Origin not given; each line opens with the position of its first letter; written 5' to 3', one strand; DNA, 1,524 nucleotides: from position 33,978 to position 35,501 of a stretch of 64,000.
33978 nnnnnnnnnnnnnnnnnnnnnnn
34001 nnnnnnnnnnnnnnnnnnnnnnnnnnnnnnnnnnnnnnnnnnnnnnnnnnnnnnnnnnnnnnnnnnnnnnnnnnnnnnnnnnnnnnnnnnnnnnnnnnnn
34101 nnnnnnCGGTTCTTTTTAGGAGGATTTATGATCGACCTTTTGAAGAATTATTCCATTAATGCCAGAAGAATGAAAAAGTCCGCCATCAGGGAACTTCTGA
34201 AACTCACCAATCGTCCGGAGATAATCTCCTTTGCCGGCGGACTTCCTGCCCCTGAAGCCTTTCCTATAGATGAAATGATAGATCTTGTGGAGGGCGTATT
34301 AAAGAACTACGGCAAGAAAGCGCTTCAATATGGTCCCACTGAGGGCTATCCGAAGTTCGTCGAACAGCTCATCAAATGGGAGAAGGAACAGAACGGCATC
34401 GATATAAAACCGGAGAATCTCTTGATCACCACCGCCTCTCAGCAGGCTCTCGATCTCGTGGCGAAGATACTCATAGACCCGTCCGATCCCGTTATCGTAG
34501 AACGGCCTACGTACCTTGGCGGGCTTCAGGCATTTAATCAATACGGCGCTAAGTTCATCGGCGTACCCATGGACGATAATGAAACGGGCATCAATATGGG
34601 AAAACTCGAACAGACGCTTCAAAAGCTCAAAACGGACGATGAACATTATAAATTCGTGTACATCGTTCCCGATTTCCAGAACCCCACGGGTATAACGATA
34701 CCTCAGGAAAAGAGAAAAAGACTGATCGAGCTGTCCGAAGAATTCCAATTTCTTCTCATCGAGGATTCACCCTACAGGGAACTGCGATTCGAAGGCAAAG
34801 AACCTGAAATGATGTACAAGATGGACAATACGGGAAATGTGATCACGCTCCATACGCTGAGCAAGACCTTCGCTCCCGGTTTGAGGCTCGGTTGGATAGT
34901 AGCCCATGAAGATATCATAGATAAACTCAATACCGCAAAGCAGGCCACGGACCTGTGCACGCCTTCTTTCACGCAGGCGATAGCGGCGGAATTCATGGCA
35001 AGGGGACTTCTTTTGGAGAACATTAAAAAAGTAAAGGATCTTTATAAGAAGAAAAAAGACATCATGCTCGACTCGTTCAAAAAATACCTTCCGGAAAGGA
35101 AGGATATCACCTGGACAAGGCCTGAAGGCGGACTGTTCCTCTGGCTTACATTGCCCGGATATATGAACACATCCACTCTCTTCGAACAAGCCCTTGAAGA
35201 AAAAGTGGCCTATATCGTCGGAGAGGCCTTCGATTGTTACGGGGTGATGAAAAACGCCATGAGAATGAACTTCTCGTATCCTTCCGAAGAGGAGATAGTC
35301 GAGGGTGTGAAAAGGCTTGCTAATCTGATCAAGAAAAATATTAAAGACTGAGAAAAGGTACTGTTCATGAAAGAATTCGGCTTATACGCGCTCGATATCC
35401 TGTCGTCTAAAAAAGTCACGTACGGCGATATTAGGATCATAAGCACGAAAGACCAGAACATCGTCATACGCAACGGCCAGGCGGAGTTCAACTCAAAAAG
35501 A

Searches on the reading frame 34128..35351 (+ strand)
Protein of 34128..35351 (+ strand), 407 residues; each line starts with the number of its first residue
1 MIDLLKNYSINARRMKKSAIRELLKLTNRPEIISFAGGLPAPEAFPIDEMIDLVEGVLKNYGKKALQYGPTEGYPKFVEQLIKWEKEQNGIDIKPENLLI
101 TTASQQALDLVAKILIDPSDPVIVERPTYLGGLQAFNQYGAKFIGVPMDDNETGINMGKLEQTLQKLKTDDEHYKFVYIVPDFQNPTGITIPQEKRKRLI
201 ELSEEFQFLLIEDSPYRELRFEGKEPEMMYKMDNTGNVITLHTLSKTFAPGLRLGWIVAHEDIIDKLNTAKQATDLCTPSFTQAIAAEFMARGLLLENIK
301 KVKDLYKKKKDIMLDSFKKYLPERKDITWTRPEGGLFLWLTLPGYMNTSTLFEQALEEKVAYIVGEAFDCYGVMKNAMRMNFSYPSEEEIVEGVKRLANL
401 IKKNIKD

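Call 3: search_protein_families(library=pfam, proteins=[window:34128-35351:+])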
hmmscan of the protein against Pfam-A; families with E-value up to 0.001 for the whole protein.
window:34128-35351:+ (407 aa): 2 families
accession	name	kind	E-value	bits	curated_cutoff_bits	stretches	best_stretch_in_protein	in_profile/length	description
PF00155.27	Aminotran_1_2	-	1.3e-42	146.7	19.7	1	61-397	31-361/361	Aminotransferase class I and II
PF12897.13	Asp_aminotransf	-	1.2e-12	47.8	27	1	121-341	126-348/421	Aspartate amino-transferase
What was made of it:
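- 34128..35351 (+): Class I/II PLP aminotransferase of the broad-specificity PH0207 / MsAT / 2-aminoadipate (ARO8-like) type; part of module A. Pfam Aminotran_1_2, 1e-42 (call 3).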

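Call 8: search_protein_families(library=ncbifam, proteins=[window:34128-35351:+])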
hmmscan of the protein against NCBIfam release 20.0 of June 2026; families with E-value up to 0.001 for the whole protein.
window:34128-35351:+ (407 aa): 71 families (the best 25 are shown)
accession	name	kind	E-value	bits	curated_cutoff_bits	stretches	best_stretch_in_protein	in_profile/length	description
NF052282.1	PLP_TF_PdxR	equivalog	1.7e-70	238.4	320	1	25-397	90-447/448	MocR-like pyridoxine biosynthesis transcription factor PdxR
NF052290.2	MocR_like_YczR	exception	5.2e-61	206.7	487.4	1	86-399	154-456/458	MocR-like transcription factor YczR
NF052281.1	rhizopine_MocR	equivalog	5.3e-51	173.8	650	1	24-398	115-476/479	rhizopine catabolism transcriptional regulator MocR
NF041364.1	GntC_guanitoxin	equivalog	6.2e-50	170.1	415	1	42-399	8-355/356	guanitoxin biosynthesis PLP-dependent (S)-gamma-hydroxy-L-arginine cyclodehydratase GntC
TIGR04461.1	endura_MppQ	equivalog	1.2e-49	169.4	540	1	38-398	20-377/392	enduracididine biosynthesis enzyme MppQ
NF052286.1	ecto_TF_EhuR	exception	6.1e-32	110.8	480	1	65-404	129-452/458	MocR-like ectoine utilization transcription factor EhuR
TIGR03540.1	DapC_direct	equivalog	1.7e-31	109.5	593.25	1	31-399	30-382/383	LL-diaminopimelate aminotransferase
NF004770.0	PRK06108.1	subfamily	2.2e-31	109.1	422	1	11-403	16-394/396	pyridoxal phosphate-dependent aminotransferase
NF005744.0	PRK07568.1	subfamily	4.5e-31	108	389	1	57-343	51-327/398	pyridoxal phosphate-dependent aminotransferase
NF006756.0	PRK09276.1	subfamily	8.6e-31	107.2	507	1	31-400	32-385/387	LL-diaminopimelate aminotransferase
NF006967.0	PRK09440.1-5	equivalog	1.5e-30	106.3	402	1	20-404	26-418/424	valine--pyruvate transaminase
NF005817.0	PRK07683.1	equivalog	5.1e-30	104.4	575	1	12-405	9-385/387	aminotransferase A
NF005732.0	PRK07550.1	equivalog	6.2e-30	104.5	366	1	41-400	41-387/389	aminotransferase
NF006964.0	PRK09440.1-2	equivalog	2.8e-29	102.2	467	1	26-405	27-414/417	valine--pyruvate transaminase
NF052285.1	GABA_TF_GabR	exception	4.9e-29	101.4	600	1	27-401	89-456/456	MocR-like transcriptional regulator GabR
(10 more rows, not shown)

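Call 56: search_solved_structures(query=window:34128-35351:+, max_evalue=1e-30)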
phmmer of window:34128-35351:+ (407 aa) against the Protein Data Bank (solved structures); distinct sequences matched with E-value up to 1e-30: 15.
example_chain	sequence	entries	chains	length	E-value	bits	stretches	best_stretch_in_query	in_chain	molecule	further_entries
1x0m_A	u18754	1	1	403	1e-113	383.6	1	5-406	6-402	Aminotransferase II Homologue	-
3aov_A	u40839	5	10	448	1.5e-113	383.1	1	5-406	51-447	Putative uncharacterized protein PH0207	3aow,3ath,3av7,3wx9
1wst_A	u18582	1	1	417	1e-111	377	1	8-406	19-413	multiple substrate aminotransferase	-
1vp4_A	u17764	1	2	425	8.2e-96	324.7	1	11-401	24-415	aminotransferase, putative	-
2egy_A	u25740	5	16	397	4.5e-88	299.2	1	11-402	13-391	Alpha-aminodipate aminotransferase | 2-aminoadipate transaminase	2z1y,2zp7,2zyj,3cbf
2zc0_A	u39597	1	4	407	2.6e-77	263.7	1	15-404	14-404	Alanine glyoxylate transaminase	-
4gdy_A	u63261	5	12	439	1.1e-47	166.2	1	17-405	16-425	Kynurenine/alpha-aminoadipate aminotransferase, mitochondrial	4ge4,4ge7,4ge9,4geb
2vgz_A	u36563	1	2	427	4e-47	164.4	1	16-404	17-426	KYNURENINE/ALPHA-AMINOADIPATE AMINOTRANSFERASE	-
3ue8_A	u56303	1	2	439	4.2e-47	164.3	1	17-405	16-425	Kynurenine/alpha-aminoadipate aminotransferase, mitochondrial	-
2xh1_A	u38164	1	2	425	4.8e-47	164.1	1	17-404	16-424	KYNURENINE/ALPHA-AMINOADIPATE AMINOTRANSFERASE, MITOCHONDRIAL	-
2qlr_A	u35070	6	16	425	4.8e-47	164.1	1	17-404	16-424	Kynurenine/alpha-aminoadipate aminotransferase mitochondrial | Kynurenine/alpha-aminoadipate aminotransferase, mitochondrial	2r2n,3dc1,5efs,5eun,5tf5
6d0a_A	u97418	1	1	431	5e-47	164.1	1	17-404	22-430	Kynurenine/alpha-aminoadipate aminotransferase, mitochondrial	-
6t8p_A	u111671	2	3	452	5.9e-47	163.8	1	17-404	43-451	Kynurenine/alpha-aminoadipate aminotransferase, mitochondrial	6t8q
8tn2_A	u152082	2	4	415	4.9e-33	118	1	33-398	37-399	PLP-dependent aminotransferase MppQ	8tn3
6hnb_A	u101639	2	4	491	5.8e-32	114.5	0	34-222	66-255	Aromatic amino acid aminotransferase I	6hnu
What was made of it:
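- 34128..35351 (+): PDB 1x0m/3aov (P. horikoshii PH0207) at 1e-113, 1wst 'multiple substrate aminotransferase' at 1e-111, LysN at 4e-88 (call 56).
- Closest known: Thermococcales broad-specificity aminotransferases. Same: E about 1e-113 over the full length (call 56).
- Aminotransferase type: call 56.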
